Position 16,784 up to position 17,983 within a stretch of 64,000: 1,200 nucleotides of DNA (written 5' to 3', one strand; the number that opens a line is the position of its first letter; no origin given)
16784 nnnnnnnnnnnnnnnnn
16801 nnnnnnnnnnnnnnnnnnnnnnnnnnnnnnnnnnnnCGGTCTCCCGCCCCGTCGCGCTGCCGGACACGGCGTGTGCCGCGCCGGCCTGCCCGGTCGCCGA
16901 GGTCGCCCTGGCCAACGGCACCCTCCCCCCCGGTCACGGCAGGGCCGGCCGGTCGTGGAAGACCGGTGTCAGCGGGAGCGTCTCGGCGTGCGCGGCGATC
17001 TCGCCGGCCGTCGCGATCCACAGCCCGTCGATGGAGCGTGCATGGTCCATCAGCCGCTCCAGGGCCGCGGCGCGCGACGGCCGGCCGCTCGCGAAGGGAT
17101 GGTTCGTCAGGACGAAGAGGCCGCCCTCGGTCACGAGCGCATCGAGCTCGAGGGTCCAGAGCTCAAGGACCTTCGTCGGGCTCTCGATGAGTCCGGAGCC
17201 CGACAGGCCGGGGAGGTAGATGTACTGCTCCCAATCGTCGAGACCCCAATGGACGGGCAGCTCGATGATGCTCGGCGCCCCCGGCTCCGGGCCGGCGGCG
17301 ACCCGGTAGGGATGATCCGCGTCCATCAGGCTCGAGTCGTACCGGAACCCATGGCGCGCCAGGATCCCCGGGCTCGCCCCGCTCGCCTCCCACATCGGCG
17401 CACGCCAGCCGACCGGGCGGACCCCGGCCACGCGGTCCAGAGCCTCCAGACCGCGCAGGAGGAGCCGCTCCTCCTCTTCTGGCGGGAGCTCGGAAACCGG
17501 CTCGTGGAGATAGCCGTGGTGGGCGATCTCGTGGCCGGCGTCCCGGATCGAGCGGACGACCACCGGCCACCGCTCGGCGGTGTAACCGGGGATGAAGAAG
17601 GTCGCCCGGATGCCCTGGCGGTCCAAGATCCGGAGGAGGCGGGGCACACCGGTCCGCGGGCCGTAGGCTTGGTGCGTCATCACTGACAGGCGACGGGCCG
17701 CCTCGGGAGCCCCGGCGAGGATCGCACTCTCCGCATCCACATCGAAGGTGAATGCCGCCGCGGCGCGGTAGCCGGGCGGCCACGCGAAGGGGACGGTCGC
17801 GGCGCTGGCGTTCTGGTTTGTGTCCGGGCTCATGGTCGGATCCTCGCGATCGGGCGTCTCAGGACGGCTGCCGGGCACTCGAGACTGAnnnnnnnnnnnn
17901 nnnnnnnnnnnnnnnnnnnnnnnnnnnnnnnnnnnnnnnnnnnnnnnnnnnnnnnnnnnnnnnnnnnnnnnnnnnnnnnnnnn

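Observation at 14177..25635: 11-kb co-directional PucR-headed island of unknown substrate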

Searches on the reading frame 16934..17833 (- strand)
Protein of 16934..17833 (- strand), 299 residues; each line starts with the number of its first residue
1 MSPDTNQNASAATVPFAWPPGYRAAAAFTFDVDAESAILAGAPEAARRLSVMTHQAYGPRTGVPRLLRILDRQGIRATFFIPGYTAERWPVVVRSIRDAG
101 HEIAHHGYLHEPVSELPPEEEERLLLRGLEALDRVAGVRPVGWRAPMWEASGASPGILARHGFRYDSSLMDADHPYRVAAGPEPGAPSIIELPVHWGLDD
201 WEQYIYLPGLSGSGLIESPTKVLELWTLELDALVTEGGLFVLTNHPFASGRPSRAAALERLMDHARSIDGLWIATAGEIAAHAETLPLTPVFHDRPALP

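Call 5: search_protein_families(library=pfam, proteins=[window:16934-17833:-], max_evalue=0.001)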
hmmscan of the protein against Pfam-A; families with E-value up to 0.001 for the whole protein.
window:16934-17833:- (299 aa): 2 families
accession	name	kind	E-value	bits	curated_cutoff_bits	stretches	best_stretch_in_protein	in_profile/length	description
PF01522.26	Polysacc_deac_1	-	7.6e-19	68.3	23.1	1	58-165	16-123/124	Polysaccharide deacetylase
PF10096.14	DUF2334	-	1.3e-07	31.9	26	1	92-252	58-194/203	Uncharacterized protein conserved in bacteria (DUF2334)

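Call 6: search_protein_families(library=ncbifam, proteins=[window:16934-17833:-], max_evalue=0.001)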
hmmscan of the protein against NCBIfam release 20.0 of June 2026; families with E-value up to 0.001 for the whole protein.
window:16934-17833:- (299 aa): 9 families
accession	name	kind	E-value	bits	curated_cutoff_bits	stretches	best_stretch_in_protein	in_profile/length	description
TIGR03212.1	uraD_N-term-dom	equivalog_domain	2.9e-25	88.9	424.6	1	39-283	54-291/297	allantoinase PuuE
TIGR03006.1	pepcterm_polyde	equivalog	1.3e-23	83.5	276.2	1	63-175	36-151/272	XrtA system polysaccharide deacetylase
TIGR02764.1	spore_ybaN_pdaB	equivalog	1.2e-12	48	237.4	1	63-147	21-105/191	polysaccharide deacetylase family sporulation protein PdaB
NF045821.1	PgAcgDacpgdA1_Bac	equivalog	2.1e-10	40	400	1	63-146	103-186/282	peptidoglycan-N-acetylglucosamine deacetylase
TIGR02873.1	spore_ylxY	hypoth_equivalog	2.3e-09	36.9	391.5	1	36-146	75-182/268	probable sporulation protein, polysaccharide deacetylase family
TIGR04243.1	nodulat_NodB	equivalog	1.1e-07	31.5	240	1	62-145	16-100/197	chitooligosaccharide deacetylase NodB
NF011923.2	PRK15394.1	equivalog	3.2e-05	23.3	382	0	48-81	6-37/294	4-deoxy-4-formamido-L-arabinose-phosphoundecaprenol deformylase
NF045820.1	PgAcgDacpgdA_Strep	equivalog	0.0002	20.3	800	1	49-137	269-357/463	peptidoglycan-N-acetylglucosamine deacetylase PgdA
TIGR02884.1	spore_pdaA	equivalog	0.00058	19.6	298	1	64-120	53-109/224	delta-lactam-biosynthetic de-N-acetylase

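Call 15: search_solved_structures(query=window:16934-17833:-, max_evalue=0.001)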
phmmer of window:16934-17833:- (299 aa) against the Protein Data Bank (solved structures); distinct sequences matched with E-value up to 0.001: 26.
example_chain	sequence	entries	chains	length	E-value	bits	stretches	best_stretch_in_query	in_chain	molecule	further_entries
3rxz_A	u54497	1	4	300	3.6e-100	338.2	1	12-298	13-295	Polysaccharide deacetylase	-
3qbu_A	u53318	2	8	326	2.2e-36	128.6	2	27-182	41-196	Putative uncharacterized protein | peptidoglycan deacetylase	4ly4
3s6o_A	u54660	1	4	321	1.2e-26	96.7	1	36-283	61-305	Polysaccharide deacetylase family protein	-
1z7a_A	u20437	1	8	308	9.9e-24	87.1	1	39-282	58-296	conserved hypothetical protein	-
3cl6_A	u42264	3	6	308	2.3e-21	79.3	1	43-284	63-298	Puue allantoinase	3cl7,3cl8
5o6y_A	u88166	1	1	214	7.8e-11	44.7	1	62-149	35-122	Peptidoglycan N-acetylglucosamine deacetylase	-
4l1g_A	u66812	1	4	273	3.1e-10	42.8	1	62-142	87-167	Peptidoglycan N-acetylglucosamine deacetylase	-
5o6y_B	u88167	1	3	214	3.6e-10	42.5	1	62-142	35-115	Peptidoglycan N-acetylglucosamine deacetylase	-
5lfz_A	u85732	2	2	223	2.8e-09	39.6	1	57-154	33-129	ArCE4A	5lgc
2y8u_A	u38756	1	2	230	8.5e-09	38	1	58-168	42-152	CHITIN DEACETYLASE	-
7bly_A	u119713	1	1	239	1.4e-08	37.3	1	58-171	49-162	Aspergillus niger contig An12c0130, genomic contig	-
2cc0_A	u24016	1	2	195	1.5e-08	37.2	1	58-164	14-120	ACETYL-XYLAN ESTERASE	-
2iw0_A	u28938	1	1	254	2.3e-08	36.6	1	53-170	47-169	CHITIN DEACETYLASE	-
7y51_A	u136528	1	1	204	4.9e-08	35.5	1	63-147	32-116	Predicted xylanase/chitin deacetylase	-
7fbw_A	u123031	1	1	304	8.5e-08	34.7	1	62-148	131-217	Predicted xylanase/chitin deacetylase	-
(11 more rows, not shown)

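Call 29: find_homologous_proteins(query=window:16934-17833:-, max_evalue=1e-20)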
Query window:16934-17833:- (299 aa): 5796 proteins with E <= 1e-20 among 8000 candidates; the best 120 are listed.
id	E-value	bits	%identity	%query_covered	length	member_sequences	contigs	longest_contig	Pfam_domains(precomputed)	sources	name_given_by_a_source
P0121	6.1e-198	674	100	100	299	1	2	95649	PF10096.15,PF01522.27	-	-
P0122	4.9e-173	592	91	97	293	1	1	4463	PF10096.15,PF01522.27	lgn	-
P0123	6.6e-173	592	90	93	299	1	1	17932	PF10096.15,PF01522.27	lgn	-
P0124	2.0e-169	580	87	100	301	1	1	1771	PF10096.15,PF01522.27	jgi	jgi:peptidoglycan/xylan/chitin deacetylase (PgdA/CDA1 family)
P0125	2.5e-166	570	88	95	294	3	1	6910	PF10096.15,PF01522.27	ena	-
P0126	1.6e-165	568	84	100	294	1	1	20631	PF10096.15,PF01522.27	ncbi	-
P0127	6.4e-161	553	85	95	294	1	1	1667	PF10096.15,PF01522.27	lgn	-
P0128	7.5e-161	552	85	95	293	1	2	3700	PF10096.15,PF01522.27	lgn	-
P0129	9.0e-161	552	85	95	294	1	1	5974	PF10096.15,PF01522.27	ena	-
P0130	3.6e-159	547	84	95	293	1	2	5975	PF10096.15,PF01522.27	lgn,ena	-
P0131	4.0e-154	530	84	94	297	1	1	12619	PF10096.15,PF01522.27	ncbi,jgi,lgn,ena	-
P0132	9.5e-147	506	80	90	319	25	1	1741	PF10096.15,PF01522.27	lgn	-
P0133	1.3e-145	502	77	95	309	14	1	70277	PF10096.15,PF01522.27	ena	-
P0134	3.3e-145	501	78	95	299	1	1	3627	PF10096.15,PF01522.27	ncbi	-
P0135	5.1e-145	500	78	95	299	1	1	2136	PF10096.15,PF01522.27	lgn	-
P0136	8.5e-145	500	77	95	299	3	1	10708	PF10096.15,PF01522.27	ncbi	-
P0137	1.6e-144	499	78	95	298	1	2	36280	PF10096.15,PF01522.27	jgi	jgi:peptidoglycan/xylan/chitin deacetylase (PgdA/CDA1 family)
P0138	8.5e-144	496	78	91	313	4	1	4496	PF10096.15,PF01522.27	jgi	-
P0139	3.0e-142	491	77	95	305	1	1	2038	PF10096.15,PF01522.27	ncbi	-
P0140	3.8e-142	491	76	95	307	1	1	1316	PF10096.15,PF01522.27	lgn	-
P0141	2.6e-141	488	75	95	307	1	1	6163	PF10096.15,PF01522.27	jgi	jgi:peptidoglycan/xylan/chitin deacetylase (PgdA/CDA1 family)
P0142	4.0e-140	484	70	95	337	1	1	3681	PF10096.15,PF01522.27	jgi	-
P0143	1.4e-137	476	74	97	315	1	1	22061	PF01522.27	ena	-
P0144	1.6e-137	476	76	95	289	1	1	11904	PF10096.15,PF01522.27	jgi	jgi:peptidoglycan/xylan/chitin deacetylase (PgdA/CDA1 family)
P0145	2.8e-137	475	75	96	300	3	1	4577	PF10096.15,PF01522.27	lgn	-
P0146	1.0e-136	473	76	95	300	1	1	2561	PF10096.15,PF01522.27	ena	-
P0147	2.4e-136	472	75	95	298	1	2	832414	PF10096.15,PF01522.27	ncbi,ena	-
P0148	2.9e-136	472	75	95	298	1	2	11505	PF10096.15,PF01522.27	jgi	jgi:peptidoglycan/xylan/chitin deacetylase (PgdA/CDA1 family)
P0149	3.9e-136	471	74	95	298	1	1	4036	PF10096.15,PF01522.27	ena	-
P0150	4.0e-136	471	74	95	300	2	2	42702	PF10096.15,PF01522.27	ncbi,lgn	-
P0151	4.7e-136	471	75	95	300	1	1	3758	PF10096.15,PF01522.27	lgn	-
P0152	7.3e-136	470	74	95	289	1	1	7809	PF10096.15,PF01522.27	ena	-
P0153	1.3e-135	469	73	95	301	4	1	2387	PF10096.15,PF01522.27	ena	-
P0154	1.9e-135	469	75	91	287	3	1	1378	PF10096.15,PF01522.27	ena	-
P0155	2.4e-135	469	75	95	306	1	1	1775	PF10096.15,PF01522.27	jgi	jgi:peptidoglycan/xylan/chitin deacetylase (PgdA/CDA1 family)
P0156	3.1e-135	468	76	95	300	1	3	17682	PF10096.15,PF01522.27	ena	-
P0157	3.5e-135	468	74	95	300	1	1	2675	PF10096.15,PF01522.27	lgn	-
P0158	3.9e-135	468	75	93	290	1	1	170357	PF10096.15,PF01522.27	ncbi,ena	-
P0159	1.0e-134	467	74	95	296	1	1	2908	PF10096.15,PF01522.27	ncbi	-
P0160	1.0e-134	466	76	91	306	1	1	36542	PF10096.15,PF01522.27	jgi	jgi:peptidoglycan-N-acetylglucosamine deacetylase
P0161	1.4e-134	466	73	95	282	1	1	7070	PF10096.15,PF01522.27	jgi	jgi:peptidoglycan/xylan/chitin deacetylase (PgdA/CDA1 family)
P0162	1.5e-134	466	72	97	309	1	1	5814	PF10096.15,PF01522.27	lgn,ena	-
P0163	1.5e-134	466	75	93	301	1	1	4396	PF10096.15,PF01522.27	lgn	-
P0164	1.7e-134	466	73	95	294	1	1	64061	PF10096.15,PF01522.27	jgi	jgi:peptidoglycan/xylan/chitin deacetylase (PgdA/CDA1 family)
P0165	1.8e-134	466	74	95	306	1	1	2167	PF10096.15,PF01522.27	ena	-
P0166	1.9e-134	466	75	96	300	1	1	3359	PF10096.15,PF01522.27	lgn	-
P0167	2.1e-134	465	74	95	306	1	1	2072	PF10096.15,PF01522.27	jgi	jgi:peptidoglycan/xylan/chitin deacetylase (PgdA/CDA1 family)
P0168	2.1e-134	465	73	93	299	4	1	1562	PF10096.15,PF01522.27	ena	-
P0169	2.9e-134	465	76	93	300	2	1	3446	PF10096.15,PF01522.27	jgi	jgi:peptidoglycan-N-acetylglucosamine deacetylase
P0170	3.8e-134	465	75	92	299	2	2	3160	PF10096.15,PF01522.27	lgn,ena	-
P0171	4.8e-134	464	72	97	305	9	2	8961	PF01522.27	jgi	jgi:peptidoglycan/xylan/chitin deacetylase (PgdA/CDA1 family)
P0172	8.0e-134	464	74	95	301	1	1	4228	PF10096.15,PF01522.27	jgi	jgi:peptidoglycan/xylan/chitin deacetylase (PgdA/CDA1 family)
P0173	9.8e-134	463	73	95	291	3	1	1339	PF10096.15,PF01522.27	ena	-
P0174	1.1e-133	463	74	95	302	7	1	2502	PF10096.15,PF01522.27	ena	-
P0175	1.1e-133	463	73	95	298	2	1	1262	PF10096.15,PF01522.27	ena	-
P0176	1.7e-133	462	75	95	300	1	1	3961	PF10096.15,PF01522.27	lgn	-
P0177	1.7e-133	462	74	90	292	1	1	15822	PF10096.15,PF01522.27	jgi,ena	-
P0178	1.9e-133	462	74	95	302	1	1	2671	PF10096.15,PF01522.27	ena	-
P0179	2.0e-133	462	74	95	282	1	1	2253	PF10096.15,PF01522.27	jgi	jgi:peptidoglycan-N-acetylglucosamine deacetylase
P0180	2.2e-133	462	73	95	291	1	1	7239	PF10096.15,PF01522.27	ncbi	-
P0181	2.3e-133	462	74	95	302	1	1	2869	PF10096.15,PF01522.27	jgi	jgi:peptidoglycan-N-acetylglucosamine deacetylase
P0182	2.4e-133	462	75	91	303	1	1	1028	PF10096.15,PF01522.27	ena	-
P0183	2.6e-133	462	76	93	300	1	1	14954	PF10096.15,PF01522.27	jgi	jgi:peptidoglycan/xylan/chitin deacetylase (PgdA/CDA1 family)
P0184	2.6e-133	462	73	95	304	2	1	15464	PF10096.15,PF01522.27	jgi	jgi:peptidoglycan-N-acetylglucosamine deacetylase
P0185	2.7e-133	462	73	95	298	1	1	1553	PF10096.15,PF01522.27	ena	-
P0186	3.3e-133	462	72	96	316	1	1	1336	PF01522.27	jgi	jgi:peptidoglycan/xylan/chitin deacetylase (PgdA/CDA1 family)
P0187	3.4e-133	461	71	98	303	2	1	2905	PF01522.27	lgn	-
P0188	3.5e-133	461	74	94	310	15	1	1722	PF10096.15,PF01522.27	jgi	jgi:peptidoglycan/xylan/chitin deacetylase (PgdA/CDA1 family)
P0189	4.4e-133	461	76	93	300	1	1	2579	PF10096.15,PF01522.27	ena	-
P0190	4.5e-133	461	73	97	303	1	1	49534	PF10096.15,PF01522.27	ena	-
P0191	4.9e-133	461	72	95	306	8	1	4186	PF10096.15,PF01522.27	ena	-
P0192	5.9e-133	461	73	95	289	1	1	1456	PF01522.27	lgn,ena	-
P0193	6.8e-133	461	74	95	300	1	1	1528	PF10096.15,PF01522.27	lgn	-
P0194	6.9e-133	460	72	93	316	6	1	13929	PF10096.15,PF01522.27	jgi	jgi:peptidoglycan/xylan/chitin deacetylase (PgdA/CDA1 family)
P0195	7.2e-133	460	75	93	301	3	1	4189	PF10096.15,PF01522.27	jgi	jgi:peptidoglycan/xylan/chitin deacetylase (PgdA/CDA1 family)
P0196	7.3e-133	460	72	95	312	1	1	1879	PF10096.15,PF01522.27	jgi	jgi:peptidoglycan/xylan/chitin deacetylase (PgdA/CDA1 family)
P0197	7.7e-133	460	74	95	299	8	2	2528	PF10096.15,PF01522.27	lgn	-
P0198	8.4e-133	460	73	94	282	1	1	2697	PF10096.15,PF01522.27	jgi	jgi:peptidoglycan-N-acetylglucosamine deacetylase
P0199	8.6e-133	460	75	93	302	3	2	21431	PF10096.15,PF01522.27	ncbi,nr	ncbi:MAG: polysaccharide deacetylase [Chloroflexota bacterium]|nr:polysaccharide deacetylase [Chloro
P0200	9.1e-133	460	72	95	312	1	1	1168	PF10096.15,PF01522.27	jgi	jgi:peptidoglycan/xylan/chitin deacetylase (PgdA/CDA1 family)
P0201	1.1e-132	460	76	91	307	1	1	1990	PF10096.15,PF01522.27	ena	-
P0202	1.2e-132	460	74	95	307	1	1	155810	PF10096.15,PF01522.27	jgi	jgi:peptidoglycan-N-acetylglucosamine deacetylase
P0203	1.2e-132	460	72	95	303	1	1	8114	PF01522.27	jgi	jgi:peptidoglycan-N-acetylglucosamine deacetylase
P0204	1.3e-132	460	73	95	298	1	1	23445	PF10096.15,PF01522.27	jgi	jgi:peptidoglycan/xylan/chitin deacetylase (PgdA/CDA1 family)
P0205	1.4e-132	459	74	95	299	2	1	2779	PF10096.15,PF01522.27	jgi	jgi:peptidoglycan/xylan/chitin deacetylase (PgdA/CDA1 family)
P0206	1.6e-132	459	74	95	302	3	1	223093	PF10096.15,PF01522.27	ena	-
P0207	1.6e-132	459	75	93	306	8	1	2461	PF10096.15,PF01522.27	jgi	jgi:peptidoglycan-N-acetylglucosamine deacetylase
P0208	1.7e-132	459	73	95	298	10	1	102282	PF10096.15,PF01522.27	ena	-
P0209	1.8e-132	459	69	100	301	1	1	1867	PF01522.27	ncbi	-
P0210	2.0e-132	459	72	95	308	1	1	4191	PF10096.15,PF01522.27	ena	-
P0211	2.3e-132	459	72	93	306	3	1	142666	PF10096.15,PF01522.27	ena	-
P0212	2.4e-132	459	72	95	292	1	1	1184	PF01522.27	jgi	jgi:peptidoglycan/xylan/chitin deacetylase (PgdA/CDA1 family)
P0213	2.5e-132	459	73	95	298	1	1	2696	PF10096.15,PF01522.27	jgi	-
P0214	3.7e-132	458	72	95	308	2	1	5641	PF10096.15,PF01522.27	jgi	-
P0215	3.8e-132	458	73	95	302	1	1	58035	PF10096.15,PF01522.27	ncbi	-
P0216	4.1e-132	458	75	93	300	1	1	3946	PF10096.15,PF01522.27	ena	-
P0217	4.1e-132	458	74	93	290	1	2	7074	PF10096.15,PF01522.27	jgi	jgi:peptidoglycan-N-acetylglucosamine deacetylase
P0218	4.1e-132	458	71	95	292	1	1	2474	PF01522.27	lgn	-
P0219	5.1e-132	458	73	95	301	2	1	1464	PF10096.15,PF01522.27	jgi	jgi:peptidoglycan/xylan/chitin deacetylase (PgdA/CDA1 family)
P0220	5.6e-132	457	73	95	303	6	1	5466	PF01522.27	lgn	-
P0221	6.5e-132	457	70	96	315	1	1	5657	PF10096.15,PF01522.27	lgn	-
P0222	7.0e-132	457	71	95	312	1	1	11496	PF10096.15,PF01522.27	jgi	jgi:peptidoglycan-N-acetylglucosamine deacetylase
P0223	7.1e-132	457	74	89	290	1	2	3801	PF10096.15,PF01522.27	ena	-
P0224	7.4e-132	457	72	95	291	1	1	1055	PF10096.15,PF01522.27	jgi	jgi:peptidoglycan/xylan/chitin deacetylase (PgdA/CDA1 family)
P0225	7.8e-132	457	69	100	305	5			PF10096.15,PF01522.27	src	-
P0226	8.0e-132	457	71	95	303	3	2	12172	PF01522.27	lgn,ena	-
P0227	8.2e-132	457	75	93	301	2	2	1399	PF10096.15,PF01522.27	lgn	-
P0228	9.1e-132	457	72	97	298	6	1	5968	PF10096.15,PF01522.27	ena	-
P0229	1.0e-131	457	73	94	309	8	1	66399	PF10096.15,PF01522.27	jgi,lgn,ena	-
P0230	1.1e-131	457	74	93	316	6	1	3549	PF10096.15,PF01522.27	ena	-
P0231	1.1e-131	457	72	95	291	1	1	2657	PF10096.15,PF01522.27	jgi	jgi:peptidoglycan/xylan/chitin deacetylase (PgdA/CDA1 family)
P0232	1.1e-131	456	72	95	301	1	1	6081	PF10096.15,PF01522.27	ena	-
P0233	1.3e-131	456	73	95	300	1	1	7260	PF10096.15,PF01522.27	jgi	jgi:peptidoglycan/xylan/chitin deacetylase (PgdA/CDA1 family)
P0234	1.3e-131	456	70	95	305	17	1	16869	PF10096.15,PF01522.27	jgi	jgi:peptidoglycan/xylan/chitin deacetylase (PgdA/CDA1 family)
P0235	1.4e-131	456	72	95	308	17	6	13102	PF10096.15,PF01522.27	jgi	-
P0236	1.6e-131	456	73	95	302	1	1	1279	PF10096.15,PF01522.27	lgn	-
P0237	1.7e-131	456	73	95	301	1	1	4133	PF10096.15,PF01522.27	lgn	-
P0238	2.1e-131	456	74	95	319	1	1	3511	PF10096.15,PF01522.27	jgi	jgi:peptidoglycan/xylan/chitin deacetylase (PgdA/CDA1 family)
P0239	2.2e-131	456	73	95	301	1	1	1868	PF10096.15,PF01522.27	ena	-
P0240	2.6e-131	455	72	95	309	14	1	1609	PF10096.15,PF01522.27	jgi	jgi:peptidoglycan-N-acetylglucosamine deacetylase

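Call 30: find_encoding_contigs(protein=P0147, flank=10000, max_places=1)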
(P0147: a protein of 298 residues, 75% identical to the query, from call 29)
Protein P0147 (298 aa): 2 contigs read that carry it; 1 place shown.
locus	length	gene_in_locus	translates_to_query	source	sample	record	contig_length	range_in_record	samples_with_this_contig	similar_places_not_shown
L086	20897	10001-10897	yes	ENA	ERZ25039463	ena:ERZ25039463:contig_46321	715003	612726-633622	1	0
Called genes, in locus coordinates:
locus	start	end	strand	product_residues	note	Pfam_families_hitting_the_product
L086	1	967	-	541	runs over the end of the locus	-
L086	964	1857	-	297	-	PF10418:DHODB_Fe-S_bind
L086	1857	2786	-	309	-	PF00970:FAD_binding_6, PF00175:NAD_binding_1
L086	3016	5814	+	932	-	PF01326:PPDK_N, PF00391:PEP-utilizers, PF02896:PEP-utilizers_C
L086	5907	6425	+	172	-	-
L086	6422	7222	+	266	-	-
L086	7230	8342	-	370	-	PF08240:ADH_N, PF16912:Glu_dehyd_C (faint), PF00107:ADH_zinc_N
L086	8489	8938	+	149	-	-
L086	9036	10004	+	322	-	PF00491:Arginase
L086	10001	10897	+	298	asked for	PF01522:Polysacc_deac_1, PF10096:DUF2334 (weak)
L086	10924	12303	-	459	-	PF02133:Transp_cyt_pur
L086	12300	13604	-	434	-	PF01979:Amidohydro_1, PF07969:Amidohydro_3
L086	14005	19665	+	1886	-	PF00082:Peptidase_S8, PF13620:CarboxypepD_reg, PF13715:CarbopepD_reg_2 (weak), PF13620:CarboxypepD_reg, PF13715:CarbopepD_reg_2 (weak), PF13620:CarboxypepD_reg, PF19190:BACON_2, PF11721:Malectin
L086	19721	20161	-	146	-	PF13473:Cupredoxin_1, PF00127:Copper-bind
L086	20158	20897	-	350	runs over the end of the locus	PF10092:DUF2330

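Call 31: find_encoding_contigs(protein=P0206, flank=10000, max_places=1)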
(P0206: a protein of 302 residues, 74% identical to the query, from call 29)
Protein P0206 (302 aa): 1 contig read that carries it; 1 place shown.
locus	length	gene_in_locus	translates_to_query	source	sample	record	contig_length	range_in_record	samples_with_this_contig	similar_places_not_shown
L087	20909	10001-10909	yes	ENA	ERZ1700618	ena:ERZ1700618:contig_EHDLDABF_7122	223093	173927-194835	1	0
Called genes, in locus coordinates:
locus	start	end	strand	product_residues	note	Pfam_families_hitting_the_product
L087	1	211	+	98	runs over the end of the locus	PF02616:SMC_ScpA (weak)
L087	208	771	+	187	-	PF04079:SMC_ScpB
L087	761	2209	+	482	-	PF01479:S4, PF00849:PseudoU_synth_2, PF02224:Cytidylate_kin, PF13189:Cytidylate_kin2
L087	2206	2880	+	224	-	PF01553:Acyltransferase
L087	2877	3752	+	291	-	PF02401:LYTB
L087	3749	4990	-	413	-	PF00534:Glycos_transf_1 (weak)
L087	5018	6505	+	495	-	PF03193:RsgA_GTPase (faint), PF01926:MMR_HSR1, PF02421:FeoB_N, PF00009:GTP_EFTU (weak), PF01926:MMR_HSR1, PF02421:FeoB_N, PF00009:GTP_EFTU (weak), PF14714:KH_dom-like, +2 more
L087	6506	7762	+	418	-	PF01656:CbiA (faint), PF02374:ArsA_ATPase, PF10609:ParA (weak), PF17886:ArsA_HSP20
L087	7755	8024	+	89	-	PF27253:AF_1253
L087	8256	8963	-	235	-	-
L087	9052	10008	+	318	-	PF00491:Arginase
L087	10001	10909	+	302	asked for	PF01522:Polysacc_deac_1, PF10096:DUF2334 (weak)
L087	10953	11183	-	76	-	-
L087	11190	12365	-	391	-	PF02133:Transp_cyt_pur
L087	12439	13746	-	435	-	PF01979:Amidohydro_1, PF07969:Amidohydro_3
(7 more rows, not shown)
